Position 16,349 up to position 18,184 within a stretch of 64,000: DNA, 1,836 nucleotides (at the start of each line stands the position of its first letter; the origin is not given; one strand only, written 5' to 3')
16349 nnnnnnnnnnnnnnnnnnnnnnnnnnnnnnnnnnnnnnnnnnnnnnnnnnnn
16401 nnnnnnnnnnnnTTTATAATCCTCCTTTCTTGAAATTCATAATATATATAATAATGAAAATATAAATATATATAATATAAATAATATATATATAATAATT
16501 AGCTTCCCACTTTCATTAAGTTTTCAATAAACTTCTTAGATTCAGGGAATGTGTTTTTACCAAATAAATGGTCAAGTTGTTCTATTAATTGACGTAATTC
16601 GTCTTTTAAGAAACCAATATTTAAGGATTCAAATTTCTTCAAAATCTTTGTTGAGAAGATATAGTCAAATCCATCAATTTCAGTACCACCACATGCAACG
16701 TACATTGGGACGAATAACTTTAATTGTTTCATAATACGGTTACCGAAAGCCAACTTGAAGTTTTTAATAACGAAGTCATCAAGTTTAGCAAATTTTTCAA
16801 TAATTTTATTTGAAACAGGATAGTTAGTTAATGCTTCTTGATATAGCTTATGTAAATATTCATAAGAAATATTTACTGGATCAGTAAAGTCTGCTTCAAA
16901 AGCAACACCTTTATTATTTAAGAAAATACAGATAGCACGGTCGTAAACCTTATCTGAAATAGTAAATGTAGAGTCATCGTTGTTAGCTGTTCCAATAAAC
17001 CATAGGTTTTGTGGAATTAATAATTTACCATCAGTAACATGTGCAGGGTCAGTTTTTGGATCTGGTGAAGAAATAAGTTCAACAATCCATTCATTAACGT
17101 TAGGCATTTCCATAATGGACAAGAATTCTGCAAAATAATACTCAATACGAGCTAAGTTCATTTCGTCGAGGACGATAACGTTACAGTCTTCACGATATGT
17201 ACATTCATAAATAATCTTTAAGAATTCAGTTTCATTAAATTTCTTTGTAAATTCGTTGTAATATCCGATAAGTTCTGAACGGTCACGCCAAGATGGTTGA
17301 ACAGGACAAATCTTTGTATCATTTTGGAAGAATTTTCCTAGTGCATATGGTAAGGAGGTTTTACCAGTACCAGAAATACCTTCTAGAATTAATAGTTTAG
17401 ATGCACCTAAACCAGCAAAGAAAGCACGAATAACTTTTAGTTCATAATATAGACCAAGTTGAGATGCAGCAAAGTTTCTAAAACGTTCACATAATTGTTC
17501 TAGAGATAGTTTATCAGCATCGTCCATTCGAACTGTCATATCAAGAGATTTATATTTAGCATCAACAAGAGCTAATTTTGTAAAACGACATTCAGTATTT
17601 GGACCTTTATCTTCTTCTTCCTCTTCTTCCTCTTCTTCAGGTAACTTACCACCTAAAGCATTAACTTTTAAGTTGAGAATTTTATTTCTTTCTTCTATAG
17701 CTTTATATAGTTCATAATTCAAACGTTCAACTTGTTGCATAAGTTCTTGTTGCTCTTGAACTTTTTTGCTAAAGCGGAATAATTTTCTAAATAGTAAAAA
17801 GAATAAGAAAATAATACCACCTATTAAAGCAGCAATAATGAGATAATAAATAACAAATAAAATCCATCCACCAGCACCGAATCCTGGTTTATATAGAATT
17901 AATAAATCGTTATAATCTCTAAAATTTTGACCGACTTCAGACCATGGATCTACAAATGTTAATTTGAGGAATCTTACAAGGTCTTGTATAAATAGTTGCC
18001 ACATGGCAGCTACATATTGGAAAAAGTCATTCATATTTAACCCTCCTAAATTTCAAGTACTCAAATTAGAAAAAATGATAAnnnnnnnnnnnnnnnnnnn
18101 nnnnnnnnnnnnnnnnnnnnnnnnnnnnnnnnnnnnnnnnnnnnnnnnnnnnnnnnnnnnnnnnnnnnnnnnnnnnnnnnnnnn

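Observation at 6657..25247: Unusually large, tightly packed TasA/SipW-type fibre locus: seven or more SipW-cognate substrates, three SipW paralogs, a c-di-GMP phosphodiesterase, a Pfs-like enzyme and a McrBC-like module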

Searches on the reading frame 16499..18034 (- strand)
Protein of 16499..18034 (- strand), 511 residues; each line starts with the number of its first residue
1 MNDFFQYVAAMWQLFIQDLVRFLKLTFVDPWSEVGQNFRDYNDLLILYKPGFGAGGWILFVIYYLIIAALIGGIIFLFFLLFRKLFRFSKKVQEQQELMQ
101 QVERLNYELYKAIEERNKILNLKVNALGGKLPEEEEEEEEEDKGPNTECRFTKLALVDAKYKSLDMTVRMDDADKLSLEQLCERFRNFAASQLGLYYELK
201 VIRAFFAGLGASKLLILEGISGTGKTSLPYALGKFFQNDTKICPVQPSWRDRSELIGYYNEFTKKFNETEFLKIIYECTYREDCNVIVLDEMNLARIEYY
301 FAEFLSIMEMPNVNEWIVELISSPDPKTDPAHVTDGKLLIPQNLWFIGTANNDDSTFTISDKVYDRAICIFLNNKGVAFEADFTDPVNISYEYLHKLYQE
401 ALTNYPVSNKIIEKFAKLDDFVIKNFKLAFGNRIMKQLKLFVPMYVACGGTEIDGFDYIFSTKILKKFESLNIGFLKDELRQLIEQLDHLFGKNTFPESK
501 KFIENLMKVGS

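Call 3: search_protein_families(library=pfam, proteins=[window:16499-18034:-], max_evalue=0.1)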
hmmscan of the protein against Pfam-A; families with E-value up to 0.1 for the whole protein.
window:16499-18034:- (511 aa): 3 families
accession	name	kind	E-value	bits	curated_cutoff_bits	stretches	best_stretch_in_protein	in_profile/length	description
PF07728.20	AAA_5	-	0.0011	19.4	22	1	215-366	2-138/139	AAA domain (dynein-related subfamily)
PF13314.11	DUF4083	-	0.028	14.8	25.4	1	61-101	5-46/57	Domain of unknown function (DUF4083)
PF13401.12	AAA_22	-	0.033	14.9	27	0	213-295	6-96/130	AAA domain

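Call 5: search_protein_families(library=ncbifam, proteins=[window:16499-18034:-], max_evalue=1)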
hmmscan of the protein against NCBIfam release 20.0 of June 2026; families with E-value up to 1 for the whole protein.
window:16499-18034:- (511 aa): 2 families
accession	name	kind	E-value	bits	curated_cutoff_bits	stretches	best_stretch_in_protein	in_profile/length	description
NF053779.1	BT3442_fam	equivalog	0.025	13.3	940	0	64-121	364-417/563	BT3442 family protein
TIGR00041.1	DTMP_kinase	equivalog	0.053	13.2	83.25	1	211-239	3-31/196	dTMP kinase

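Call 27: find_homologous_proteins(query=window:16499-18034:-, max_evalue=0.001)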
Query window:16499-18034:- (511 aa): 8000 proteins with E <= 0.001 among 8000 candidates; the best 120 are listed.
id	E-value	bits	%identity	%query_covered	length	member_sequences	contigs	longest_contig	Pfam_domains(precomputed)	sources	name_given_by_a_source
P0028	0.0e+0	1143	98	100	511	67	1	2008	-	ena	-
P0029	7.7e-277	937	79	100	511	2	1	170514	-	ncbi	-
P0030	2.1e-263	893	77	99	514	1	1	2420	-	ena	-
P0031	3.4e-255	865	73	100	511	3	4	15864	-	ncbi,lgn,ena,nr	ncbi:MAG: hypothetical protein HUJ61_07400 [Bacilli bacterium]|nr:hypothetical protein [Bacilli bact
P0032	1.9e-230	784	99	69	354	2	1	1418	-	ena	-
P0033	3.6e-227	773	66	100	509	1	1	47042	-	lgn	-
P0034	1.7e-214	731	62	99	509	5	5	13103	-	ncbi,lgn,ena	-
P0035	1.0e-213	729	64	100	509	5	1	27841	-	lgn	-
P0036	1.7e-213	728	63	100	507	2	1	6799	-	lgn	-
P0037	1.2e-210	718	60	100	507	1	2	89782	PF07728.21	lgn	-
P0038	1.0e-206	706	61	100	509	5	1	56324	-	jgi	-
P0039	7.6e-206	703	61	100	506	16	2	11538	-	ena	-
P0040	1.3e-205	702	60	99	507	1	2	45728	-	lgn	-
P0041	2.5e-199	681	60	100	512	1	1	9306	-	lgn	-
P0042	2.9e-198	678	59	100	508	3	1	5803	-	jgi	jgi:hypothetical protein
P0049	2.4e-196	671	60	100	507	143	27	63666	-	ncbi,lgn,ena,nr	ncbi:MAG: hypothetical protein SPI36_02805 [Candidatus Onthovivens sp.]|nr:hypothetical protein [Can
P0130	2.2e-189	648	56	100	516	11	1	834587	-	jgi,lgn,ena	-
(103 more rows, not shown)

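Call 29: find_encoding_contigs(protein=P0130, flank=10000, max_places=2)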
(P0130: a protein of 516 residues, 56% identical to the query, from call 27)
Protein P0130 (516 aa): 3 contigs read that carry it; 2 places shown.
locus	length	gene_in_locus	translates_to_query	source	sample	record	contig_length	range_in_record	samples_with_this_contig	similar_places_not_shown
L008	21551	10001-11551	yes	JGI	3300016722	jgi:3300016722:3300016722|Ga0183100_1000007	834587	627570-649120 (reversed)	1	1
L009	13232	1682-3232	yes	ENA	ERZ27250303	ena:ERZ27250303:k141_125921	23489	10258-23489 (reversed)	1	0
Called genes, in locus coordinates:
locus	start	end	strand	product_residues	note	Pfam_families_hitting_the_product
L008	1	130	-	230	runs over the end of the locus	-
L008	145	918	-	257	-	-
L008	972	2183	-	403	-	PF04055:Radical_SAM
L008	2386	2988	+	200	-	PF08281:Sigma70_r4_2 (faint)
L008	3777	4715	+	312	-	PF00990:GGDEF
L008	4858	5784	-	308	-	-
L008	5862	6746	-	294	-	-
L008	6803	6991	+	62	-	-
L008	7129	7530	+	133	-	-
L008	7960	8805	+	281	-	-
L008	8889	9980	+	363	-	-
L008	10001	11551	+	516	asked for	-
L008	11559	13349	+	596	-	PF09823:DUF2357 (weak)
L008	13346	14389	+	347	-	-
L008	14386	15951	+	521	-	PF00563:EAL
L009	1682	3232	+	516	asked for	-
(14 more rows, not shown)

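Call 30: find_encoding_contigs(protein=P0049, flank=10000, max_places=2)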
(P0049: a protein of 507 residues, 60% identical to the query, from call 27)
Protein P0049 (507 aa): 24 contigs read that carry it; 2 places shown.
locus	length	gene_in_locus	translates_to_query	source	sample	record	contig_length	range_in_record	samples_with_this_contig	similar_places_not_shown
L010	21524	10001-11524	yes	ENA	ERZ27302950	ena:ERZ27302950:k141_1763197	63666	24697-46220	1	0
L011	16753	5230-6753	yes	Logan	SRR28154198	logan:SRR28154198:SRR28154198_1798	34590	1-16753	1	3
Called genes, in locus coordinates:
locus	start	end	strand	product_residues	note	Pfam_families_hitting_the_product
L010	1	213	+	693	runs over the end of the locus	PF13401:AAA_22 (faint), PF05496:RuvB_N (faint), PF06068:TIP49 (faint), PF01078:Mg_chelatase (faint), PF00004:AAA, PF00910:RNA_helicase (faint), PF17866:AAA_lid_6, PF00004:AAA, +3 more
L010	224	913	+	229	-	-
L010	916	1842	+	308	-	-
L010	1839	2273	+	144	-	-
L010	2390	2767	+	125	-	PF04221:RelB, PF09397:FtsK_gamma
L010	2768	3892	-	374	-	-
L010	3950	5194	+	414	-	-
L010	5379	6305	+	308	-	-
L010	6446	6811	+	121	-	-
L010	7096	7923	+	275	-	-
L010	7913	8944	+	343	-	-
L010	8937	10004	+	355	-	-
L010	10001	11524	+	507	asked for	-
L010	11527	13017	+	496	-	-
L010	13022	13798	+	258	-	-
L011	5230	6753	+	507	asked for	-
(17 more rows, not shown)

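Call 40: search_solved_structures(query=window:16499-18034:-, max_evalue=1, show_alignments=1)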
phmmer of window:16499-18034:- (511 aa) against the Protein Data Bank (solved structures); distinct sequences matched with E-value up to 1: 3.
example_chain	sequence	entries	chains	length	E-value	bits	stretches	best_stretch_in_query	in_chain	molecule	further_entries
6hz4_A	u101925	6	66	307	0.026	16.3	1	203-367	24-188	5-methylcytosine-specific restriction enzyme B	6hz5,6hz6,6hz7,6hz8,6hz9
7u7n_D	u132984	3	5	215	0.74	11.5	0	113-143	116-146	Interleukin-27 subunit alpha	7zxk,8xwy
8d85_D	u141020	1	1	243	0.9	11.2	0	113-143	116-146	Interleukin-27 subunit alpha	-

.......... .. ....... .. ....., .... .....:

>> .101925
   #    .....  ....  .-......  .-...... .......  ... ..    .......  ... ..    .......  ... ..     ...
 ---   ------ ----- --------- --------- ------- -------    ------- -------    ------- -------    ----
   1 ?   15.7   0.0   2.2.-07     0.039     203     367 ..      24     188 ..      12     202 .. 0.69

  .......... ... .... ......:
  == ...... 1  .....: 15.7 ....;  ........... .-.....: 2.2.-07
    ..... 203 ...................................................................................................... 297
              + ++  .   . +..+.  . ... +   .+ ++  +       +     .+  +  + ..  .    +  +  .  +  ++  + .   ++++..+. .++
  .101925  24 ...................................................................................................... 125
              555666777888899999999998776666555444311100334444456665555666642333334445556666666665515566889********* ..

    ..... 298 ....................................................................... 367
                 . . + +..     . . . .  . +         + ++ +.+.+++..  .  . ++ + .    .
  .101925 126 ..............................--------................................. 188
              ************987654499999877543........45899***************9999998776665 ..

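Call 44: find_related_loci(query=A3, collection=genome_contigs, flank=10000)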
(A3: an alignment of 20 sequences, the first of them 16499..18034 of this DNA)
Query A3 (511 aa) in genome_contigs; peptide patterns used: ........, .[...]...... (x = any residue, [..] = any of these).
600 stretches matched a pattern (row limit reached: there are more); 572 encode a relative of the query (tblastn E <= 1e-3); the best 80 are kept; 80 distinct loci.
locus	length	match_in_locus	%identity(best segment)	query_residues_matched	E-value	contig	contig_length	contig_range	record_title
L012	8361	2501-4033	99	1-511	0e+0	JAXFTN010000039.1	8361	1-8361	MAG: Bacilli bacterium isolate SUG2458 k141_1613607, whole genome shotgun sequence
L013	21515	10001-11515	61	1-510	0e+0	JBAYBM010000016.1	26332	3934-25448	MAG: Bacilli bacterium isolate SO_2016_CLC_T2_121 scaffold01143_PH3_Jul20_2016, whole genome shotgun sequence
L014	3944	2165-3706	59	1-509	0e+0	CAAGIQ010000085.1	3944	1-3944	MAG TPA_asm: Bacilli bacterium, isolate HGM10890, WGS project CAAGIQ010000000 data, contig: SRS476289_51_k119_123527, wh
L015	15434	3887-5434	58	1-509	0e+0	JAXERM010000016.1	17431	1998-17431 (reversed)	MAG: Bacilli bacterium isolate SUG2489 k141_41162, whole genome shotgun sequence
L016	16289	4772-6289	59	1-510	0e+0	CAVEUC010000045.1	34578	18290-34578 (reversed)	Lachnospiraceae bacterium GAM79 isolate H07667-L1_cleanbin_000062 genome assembly, contig: Spades_H07667-L1_contig_994,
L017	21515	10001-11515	60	1-510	0e+0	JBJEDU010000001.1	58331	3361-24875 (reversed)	MAG: Bacilli bacterium isolate PUUB51_bin.023 NODE_103_length_58331_cov_8.203411, whole genome shotgun sequence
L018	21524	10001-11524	58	1-509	0e+0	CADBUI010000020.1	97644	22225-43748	MAG: uncultured Erysipelotrichaceae bacterium isolate RUG14309 genome assembly, contig: RUG14309_asm_20, whole genome sh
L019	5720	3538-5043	59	1-507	0e+0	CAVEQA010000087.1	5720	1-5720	Paludibacteraceae bacterium isolate H07675-L1_cleanbin_000053 genome assembly, contig: Spades_H07675-L1_contig_10625, wh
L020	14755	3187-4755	56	1-511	0e+0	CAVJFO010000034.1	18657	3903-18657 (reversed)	Hallerella sp. isolate G02630-L1_cleanbin_000024 genome assembly, contig: Spades_G02630-L1_contig_1414, whole genome sho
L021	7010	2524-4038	57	1-510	0e+0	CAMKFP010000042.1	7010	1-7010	MAG: uncultured Bacillales bacterium isolate SRR12081297_bin.41_metaWRAP_v1.3_MAG genome assembly, contig: ERZ12289777.2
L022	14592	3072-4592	57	1-511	0e+0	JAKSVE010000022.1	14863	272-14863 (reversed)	MAG: Bacilli bacterium isolate Horse_feces351 MAG351_22, whole genome shotgun sequence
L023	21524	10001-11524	57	1-508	0e+0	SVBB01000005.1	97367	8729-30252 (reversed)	MAG: Erysipelotrichaceae bacterium isolate SIG217 NODE_41_length_97367_cov_43.441577, whole genome shotgun sequence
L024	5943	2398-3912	58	1-508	0e+0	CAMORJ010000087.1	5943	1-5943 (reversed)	MAG: uncultured Firmicutes bacterium isolate SRR873608_bin.203_metaWRAP_v1.3_MAG genome assembly, contig: NODE_46311_len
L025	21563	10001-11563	56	1-511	0e+0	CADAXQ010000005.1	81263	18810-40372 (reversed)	MAG: uncultured Erysipelotrichaceae bacterium isolate RUG13722 genome assembly, contig: RUG13722_asm_5, whole genome sho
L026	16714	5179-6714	56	1-508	0e+0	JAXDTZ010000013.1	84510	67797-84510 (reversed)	MAG: Candidatus Enteromonas sp. isolate SUG2459 k141_5000821, whole genome shotgun sequence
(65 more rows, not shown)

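Call 72: search_protein_families(library=padloc, proteins=[window:16499-18034:-], max_evalue=0.01)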
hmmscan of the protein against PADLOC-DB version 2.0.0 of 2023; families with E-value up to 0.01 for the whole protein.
window:16499-18034:- (511 aa): 2 families
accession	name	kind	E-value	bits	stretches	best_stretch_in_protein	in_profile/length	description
PDLC04547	PDC-M26A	-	5.2e-38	129.1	2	192-317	312-438/724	-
PDLC00609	ZorB1|ZorB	-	0.00055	17.5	1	63-124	18-82/232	MotB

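Call 82: predict_structure(alignment_id=A3)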
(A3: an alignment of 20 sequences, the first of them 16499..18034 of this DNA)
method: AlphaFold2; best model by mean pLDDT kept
length: 511 residues; sequences in the alignment: 20
mean_pLDDT: 67.3   pTM: 0.61
mean pLDDT of the five models: 67.3, 65.2, 63.7, 63.4, 58.1
residues with pLDDT >= 90: 62; 70-90: 204; 50-70: 127; < 50: 118
segments of 3 or more residues with pLDDT < 50: 30-34, 116-158, 167-169, 221-225, 245-268, 297-316, 352-358
pLDDT, mean of each block of 10 residues (from residue 1): 77 75 60 51 73 76 80 82 65 57 53 50 39 29 31 45 49 79 89 82 91 75 59 76 48 27 38 65 74 52 42 48 58 59 76 47 72 72 79 90 91 86 79 79 95 91 77 79 93 90 81 47
secondary structure, 60 per line:
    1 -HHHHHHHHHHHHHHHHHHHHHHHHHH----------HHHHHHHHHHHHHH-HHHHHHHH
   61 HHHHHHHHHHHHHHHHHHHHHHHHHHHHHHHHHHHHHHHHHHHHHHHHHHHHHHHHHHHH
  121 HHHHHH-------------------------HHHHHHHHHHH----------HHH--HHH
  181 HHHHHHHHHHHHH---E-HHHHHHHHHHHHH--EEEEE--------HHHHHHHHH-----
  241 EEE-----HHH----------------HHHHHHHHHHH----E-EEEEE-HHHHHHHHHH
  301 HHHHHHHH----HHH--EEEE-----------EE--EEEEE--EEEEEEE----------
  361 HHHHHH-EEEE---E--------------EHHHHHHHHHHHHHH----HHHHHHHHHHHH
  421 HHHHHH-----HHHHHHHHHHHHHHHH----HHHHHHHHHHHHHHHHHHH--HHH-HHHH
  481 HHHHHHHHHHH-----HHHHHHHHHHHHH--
elements in order: H2-27 H38-51 H53-126 H152-162 H178-193 H199-211 E214-218 H227-235 E241-243 H268-278 E285-289 H291-308 E318-321 E337-341 E344-350 H361-366 E368-371 H391-404 H409-426 H432-447 H452-470 H477-491 H497-509
